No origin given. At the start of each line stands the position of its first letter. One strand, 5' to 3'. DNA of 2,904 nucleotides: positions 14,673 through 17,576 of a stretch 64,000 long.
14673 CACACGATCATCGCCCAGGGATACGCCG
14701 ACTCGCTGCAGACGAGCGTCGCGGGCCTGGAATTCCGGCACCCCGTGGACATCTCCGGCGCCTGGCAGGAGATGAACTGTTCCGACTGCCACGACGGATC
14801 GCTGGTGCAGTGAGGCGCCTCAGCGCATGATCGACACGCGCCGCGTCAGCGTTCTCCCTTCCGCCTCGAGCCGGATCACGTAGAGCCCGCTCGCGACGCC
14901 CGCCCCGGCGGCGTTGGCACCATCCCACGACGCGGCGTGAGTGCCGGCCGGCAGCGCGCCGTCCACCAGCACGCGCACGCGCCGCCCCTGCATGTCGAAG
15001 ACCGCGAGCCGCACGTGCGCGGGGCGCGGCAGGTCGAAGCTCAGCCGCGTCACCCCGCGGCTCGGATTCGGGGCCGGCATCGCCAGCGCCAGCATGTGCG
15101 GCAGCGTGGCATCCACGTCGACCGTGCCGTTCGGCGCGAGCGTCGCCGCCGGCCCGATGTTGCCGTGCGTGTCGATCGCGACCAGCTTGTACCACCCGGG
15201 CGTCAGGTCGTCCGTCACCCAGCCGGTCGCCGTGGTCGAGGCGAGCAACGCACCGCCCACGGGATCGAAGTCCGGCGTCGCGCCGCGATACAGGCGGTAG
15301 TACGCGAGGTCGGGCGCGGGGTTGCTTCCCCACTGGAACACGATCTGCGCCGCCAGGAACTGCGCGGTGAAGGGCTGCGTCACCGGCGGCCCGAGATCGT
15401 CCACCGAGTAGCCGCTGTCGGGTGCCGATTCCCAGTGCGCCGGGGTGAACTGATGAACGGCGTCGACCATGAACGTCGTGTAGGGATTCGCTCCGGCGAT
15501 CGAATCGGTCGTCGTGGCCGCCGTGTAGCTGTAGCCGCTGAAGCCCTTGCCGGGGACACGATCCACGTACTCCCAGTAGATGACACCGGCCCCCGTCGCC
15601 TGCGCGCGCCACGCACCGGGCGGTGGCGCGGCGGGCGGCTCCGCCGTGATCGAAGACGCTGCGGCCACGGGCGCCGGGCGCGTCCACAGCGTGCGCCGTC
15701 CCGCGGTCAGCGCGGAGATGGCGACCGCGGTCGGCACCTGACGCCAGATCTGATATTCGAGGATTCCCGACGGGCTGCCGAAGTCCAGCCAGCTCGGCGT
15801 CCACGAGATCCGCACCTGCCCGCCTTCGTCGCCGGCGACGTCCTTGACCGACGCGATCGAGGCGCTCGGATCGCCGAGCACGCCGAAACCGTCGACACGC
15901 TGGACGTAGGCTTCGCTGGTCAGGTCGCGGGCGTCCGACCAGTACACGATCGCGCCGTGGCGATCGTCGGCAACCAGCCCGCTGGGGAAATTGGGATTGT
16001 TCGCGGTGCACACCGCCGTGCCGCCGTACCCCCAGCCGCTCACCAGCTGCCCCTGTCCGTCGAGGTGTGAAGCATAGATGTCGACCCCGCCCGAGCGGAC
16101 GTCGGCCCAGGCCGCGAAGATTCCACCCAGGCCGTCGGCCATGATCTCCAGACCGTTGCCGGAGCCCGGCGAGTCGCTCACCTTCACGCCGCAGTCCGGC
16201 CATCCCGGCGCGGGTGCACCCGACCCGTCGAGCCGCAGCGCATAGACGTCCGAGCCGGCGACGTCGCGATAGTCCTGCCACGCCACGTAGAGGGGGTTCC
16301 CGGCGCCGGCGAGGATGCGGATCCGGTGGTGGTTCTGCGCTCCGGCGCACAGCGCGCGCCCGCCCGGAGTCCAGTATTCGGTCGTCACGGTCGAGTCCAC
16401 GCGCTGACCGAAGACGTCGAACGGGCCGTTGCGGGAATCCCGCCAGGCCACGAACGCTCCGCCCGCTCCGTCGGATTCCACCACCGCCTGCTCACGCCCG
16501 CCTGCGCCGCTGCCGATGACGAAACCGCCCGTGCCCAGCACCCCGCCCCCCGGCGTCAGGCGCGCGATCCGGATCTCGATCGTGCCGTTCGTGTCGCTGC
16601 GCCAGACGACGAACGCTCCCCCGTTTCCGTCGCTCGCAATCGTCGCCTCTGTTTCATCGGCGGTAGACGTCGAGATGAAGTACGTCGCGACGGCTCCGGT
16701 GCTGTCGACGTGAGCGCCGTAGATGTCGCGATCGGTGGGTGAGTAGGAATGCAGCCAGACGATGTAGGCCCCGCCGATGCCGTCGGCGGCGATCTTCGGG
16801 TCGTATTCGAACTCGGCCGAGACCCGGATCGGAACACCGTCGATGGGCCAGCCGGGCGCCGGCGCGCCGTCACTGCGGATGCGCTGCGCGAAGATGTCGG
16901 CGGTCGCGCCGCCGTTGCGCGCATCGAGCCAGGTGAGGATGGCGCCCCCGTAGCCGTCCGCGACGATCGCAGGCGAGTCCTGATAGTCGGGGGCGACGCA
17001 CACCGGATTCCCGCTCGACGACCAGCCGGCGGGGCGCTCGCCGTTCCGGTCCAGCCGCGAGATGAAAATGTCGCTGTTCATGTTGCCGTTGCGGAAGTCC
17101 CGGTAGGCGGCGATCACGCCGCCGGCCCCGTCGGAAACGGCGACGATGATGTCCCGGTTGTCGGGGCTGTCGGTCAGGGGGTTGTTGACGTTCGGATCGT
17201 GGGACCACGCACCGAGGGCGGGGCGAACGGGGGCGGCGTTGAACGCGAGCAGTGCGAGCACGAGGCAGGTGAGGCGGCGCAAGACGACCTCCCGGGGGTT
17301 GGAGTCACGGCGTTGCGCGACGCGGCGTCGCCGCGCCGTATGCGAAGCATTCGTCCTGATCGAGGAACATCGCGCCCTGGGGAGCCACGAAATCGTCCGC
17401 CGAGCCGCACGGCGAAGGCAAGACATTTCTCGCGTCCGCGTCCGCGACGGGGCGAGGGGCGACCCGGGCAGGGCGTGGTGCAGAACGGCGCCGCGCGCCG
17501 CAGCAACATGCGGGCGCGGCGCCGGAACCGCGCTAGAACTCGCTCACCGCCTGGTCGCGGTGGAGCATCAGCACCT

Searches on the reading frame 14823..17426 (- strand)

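Call 48: search_protein_families(library=pfam, proteins=[window:14823-17426:-], max_evalue=0.001)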
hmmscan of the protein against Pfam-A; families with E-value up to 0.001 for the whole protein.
window:14823-17426:- (868 aa): 1 family
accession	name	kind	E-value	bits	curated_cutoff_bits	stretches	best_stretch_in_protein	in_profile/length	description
PF13860.13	FlgD_ig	-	2.5e-11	43.8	27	1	791-856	8-76/79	FlgD Ig-like domain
